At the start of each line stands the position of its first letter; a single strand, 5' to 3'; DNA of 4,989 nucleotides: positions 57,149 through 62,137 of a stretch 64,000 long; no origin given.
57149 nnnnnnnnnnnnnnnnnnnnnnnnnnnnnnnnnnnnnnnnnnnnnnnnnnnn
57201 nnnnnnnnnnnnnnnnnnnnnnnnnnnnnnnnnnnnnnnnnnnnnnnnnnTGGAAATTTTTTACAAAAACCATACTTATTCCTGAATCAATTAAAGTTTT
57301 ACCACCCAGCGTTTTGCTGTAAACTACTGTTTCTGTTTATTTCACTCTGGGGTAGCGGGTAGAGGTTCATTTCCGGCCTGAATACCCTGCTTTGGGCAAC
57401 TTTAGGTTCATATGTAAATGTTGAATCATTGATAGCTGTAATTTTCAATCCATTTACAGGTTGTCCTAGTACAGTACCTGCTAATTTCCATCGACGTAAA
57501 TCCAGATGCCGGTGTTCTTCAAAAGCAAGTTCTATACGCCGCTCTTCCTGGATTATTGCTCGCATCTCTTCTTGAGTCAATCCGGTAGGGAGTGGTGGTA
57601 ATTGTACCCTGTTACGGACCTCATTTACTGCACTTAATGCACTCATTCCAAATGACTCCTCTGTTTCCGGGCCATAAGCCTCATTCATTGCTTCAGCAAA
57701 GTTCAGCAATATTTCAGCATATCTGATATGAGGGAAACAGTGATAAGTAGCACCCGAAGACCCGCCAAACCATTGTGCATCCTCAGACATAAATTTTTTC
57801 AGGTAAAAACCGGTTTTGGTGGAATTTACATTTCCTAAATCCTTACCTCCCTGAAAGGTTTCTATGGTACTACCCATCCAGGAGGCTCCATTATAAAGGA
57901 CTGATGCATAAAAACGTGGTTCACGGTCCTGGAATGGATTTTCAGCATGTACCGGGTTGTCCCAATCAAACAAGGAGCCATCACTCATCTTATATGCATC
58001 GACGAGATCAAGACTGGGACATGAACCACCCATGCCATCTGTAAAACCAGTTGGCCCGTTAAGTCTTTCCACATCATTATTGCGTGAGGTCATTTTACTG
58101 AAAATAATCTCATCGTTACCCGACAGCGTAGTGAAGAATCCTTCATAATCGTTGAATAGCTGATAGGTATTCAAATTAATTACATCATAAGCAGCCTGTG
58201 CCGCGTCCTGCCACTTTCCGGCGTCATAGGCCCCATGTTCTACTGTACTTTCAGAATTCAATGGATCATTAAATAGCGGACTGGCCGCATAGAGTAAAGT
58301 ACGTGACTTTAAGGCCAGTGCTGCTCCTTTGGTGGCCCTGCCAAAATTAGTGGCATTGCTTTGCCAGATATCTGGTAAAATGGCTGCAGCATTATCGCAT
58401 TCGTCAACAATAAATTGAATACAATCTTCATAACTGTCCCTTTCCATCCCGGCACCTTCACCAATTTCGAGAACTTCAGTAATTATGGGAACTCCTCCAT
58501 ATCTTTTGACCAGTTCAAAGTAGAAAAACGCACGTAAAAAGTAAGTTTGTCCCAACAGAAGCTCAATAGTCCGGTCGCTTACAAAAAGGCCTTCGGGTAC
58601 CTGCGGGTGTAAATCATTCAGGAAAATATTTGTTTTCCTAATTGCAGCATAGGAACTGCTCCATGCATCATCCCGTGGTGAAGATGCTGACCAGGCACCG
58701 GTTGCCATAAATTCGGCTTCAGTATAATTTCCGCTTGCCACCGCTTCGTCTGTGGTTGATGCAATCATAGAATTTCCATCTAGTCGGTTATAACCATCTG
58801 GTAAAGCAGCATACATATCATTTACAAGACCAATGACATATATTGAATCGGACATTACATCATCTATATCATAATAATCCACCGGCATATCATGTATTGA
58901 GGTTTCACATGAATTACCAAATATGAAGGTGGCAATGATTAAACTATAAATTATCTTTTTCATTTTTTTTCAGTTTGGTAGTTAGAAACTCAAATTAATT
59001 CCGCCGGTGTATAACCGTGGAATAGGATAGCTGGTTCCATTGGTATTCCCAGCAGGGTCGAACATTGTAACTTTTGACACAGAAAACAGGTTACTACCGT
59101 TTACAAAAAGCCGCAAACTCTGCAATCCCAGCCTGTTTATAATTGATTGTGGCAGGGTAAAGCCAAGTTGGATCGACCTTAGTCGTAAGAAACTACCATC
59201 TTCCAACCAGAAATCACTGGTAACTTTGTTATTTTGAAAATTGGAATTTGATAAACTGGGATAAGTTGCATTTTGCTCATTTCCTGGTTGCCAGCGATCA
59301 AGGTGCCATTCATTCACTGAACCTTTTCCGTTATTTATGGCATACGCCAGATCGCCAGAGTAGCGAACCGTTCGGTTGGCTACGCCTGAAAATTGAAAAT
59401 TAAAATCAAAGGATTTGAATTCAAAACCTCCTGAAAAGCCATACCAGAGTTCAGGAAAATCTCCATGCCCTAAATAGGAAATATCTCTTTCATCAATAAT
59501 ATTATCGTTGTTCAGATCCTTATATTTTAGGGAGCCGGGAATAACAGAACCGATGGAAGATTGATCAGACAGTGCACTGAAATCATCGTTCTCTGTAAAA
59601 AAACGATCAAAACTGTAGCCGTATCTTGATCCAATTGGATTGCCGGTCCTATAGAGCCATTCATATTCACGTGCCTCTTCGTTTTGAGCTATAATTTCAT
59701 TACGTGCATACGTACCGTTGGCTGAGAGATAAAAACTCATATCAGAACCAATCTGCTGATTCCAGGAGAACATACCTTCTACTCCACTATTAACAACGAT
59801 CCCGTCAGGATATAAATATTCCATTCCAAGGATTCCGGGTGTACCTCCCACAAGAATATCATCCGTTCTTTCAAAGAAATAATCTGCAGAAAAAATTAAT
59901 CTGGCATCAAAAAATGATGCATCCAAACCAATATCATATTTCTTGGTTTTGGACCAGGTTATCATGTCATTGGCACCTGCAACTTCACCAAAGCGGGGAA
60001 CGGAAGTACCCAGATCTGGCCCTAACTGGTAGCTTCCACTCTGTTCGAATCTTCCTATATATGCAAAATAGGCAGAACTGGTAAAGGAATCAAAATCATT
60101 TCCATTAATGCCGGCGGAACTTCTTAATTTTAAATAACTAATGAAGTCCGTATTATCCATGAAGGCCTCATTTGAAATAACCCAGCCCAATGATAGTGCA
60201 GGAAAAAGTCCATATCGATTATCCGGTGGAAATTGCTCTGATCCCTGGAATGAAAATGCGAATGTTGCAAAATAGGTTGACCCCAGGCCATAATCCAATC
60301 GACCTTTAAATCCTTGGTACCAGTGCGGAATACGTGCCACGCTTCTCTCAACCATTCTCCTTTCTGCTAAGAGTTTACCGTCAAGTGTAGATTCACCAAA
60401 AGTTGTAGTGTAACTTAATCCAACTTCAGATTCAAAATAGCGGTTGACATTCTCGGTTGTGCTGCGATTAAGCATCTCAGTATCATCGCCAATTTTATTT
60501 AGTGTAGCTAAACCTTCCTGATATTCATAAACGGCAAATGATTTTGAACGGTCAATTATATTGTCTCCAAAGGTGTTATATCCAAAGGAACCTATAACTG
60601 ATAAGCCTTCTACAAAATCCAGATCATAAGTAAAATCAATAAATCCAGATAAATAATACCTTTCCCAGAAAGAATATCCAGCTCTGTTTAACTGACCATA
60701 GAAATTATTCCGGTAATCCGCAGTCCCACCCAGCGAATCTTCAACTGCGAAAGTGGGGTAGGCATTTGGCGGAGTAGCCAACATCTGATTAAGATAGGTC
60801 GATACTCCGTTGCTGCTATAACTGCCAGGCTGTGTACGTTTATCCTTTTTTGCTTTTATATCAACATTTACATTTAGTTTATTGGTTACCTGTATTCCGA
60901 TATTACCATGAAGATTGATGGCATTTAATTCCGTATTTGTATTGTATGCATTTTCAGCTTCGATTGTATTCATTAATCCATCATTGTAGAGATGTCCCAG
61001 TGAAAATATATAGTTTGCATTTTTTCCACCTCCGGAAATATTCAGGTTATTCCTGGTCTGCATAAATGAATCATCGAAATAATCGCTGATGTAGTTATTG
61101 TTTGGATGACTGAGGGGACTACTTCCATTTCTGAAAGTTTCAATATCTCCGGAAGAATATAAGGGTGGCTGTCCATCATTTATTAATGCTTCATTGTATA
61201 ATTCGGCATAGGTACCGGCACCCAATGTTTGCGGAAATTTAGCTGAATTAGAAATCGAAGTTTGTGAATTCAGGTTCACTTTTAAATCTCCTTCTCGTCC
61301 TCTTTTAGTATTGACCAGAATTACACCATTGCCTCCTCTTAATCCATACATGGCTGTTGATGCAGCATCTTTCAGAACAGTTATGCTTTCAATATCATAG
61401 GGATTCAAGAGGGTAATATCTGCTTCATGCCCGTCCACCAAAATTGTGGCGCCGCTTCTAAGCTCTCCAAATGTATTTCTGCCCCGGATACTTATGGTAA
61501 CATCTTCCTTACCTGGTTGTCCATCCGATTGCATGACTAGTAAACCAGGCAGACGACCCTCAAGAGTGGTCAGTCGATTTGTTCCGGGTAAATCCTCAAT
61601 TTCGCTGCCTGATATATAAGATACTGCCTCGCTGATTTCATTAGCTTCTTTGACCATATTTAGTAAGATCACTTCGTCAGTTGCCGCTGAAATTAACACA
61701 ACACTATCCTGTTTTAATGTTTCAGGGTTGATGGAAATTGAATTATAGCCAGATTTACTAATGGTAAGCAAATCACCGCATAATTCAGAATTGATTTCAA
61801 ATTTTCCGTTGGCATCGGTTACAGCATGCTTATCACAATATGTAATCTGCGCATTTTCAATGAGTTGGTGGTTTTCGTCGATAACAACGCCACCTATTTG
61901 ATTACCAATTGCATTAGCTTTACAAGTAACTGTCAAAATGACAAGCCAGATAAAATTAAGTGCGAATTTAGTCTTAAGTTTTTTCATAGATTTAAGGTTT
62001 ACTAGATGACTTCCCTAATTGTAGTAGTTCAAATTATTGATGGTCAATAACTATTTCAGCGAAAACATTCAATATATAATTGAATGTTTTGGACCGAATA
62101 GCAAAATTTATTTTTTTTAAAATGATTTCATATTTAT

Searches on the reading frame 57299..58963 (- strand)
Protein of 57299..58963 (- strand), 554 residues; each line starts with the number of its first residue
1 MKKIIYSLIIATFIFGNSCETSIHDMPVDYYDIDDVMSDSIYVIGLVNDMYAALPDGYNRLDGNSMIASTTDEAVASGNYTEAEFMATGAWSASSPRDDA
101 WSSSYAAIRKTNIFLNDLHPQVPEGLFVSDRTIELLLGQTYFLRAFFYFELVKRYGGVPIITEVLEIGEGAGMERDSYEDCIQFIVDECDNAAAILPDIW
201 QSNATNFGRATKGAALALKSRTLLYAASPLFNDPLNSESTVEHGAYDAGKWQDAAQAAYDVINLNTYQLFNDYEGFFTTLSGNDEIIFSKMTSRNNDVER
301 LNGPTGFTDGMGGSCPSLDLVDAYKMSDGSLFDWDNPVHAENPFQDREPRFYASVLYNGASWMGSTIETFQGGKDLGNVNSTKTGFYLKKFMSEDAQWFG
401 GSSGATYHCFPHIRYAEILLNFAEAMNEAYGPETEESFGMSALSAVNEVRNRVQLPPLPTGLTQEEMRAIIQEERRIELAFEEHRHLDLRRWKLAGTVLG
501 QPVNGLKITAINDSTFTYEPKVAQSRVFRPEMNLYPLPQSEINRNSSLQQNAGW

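Call 13: search_protein_families(library=pfam, proteins=[window:57299-58963:-], max_evalue=0.00001)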
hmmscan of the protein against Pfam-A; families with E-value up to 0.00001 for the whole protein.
window:57299-58963:- (554 aa): 2 families
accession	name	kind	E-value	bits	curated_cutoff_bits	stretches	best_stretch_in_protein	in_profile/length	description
PF07980.17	SusD_RagB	-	1.1e-53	183.3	23.1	1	292-554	19-297/297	SusD family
PF14322.12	SusD-like_3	-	2e-20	74.3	27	1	47-224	22-191/191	Starch-binding associating with outer membrane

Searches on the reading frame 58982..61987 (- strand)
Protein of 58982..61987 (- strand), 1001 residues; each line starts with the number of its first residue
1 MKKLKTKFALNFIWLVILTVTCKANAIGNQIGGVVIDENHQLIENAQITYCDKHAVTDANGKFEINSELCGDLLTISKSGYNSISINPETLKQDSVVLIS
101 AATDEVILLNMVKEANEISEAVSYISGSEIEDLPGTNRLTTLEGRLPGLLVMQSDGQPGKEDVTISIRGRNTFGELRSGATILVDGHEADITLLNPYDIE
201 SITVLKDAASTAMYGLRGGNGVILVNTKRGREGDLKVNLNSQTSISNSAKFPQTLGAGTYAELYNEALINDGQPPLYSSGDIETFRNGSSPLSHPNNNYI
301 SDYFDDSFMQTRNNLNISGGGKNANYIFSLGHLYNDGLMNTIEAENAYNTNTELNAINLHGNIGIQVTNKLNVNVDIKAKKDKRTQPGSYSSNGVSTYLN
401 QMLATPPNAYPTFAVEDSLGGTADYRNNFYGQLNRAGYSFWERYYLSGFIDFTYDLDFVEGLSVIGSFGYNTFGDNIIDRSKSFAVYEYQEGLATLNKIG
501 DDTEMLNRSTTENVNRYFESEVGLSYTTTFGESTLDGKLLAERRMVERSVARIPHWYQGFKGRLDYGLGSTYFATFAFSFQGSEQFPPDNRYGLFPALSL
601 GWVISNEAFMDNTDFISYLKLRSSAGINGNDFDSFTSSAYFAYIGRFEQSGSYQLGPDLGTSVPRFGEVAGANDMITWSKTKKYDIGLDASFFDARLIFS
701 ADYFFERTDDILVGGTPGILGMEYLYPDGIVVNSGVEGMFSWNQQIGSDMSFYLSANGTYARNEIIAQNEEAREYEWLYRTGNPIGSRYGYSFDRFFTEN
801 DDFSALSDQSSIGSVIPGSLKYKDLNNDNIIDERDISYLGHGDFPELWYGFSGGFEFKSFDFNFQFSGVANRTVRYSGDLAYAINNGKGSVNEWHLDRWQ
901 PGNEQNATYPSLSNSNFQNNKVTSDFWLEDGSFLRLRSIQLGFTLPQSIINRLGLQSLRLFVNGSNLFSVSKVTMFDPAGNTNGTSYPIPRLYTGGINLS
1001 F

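Call 13: search_protein_families(library=pfam, proteins=[window:58982-61987:-], max_evalue=0.00001)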
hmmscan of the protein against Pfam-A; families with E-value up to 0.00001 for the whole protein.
window:58982-61987:- (1001 aa): 1 family
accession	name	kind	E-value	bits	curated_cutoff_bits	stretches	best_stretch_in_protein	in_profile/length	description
PF07715.20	Plug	-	2.7e-13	50.8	23.9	1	116-222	3-107/107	TonB-dependent Receptor Plug Domain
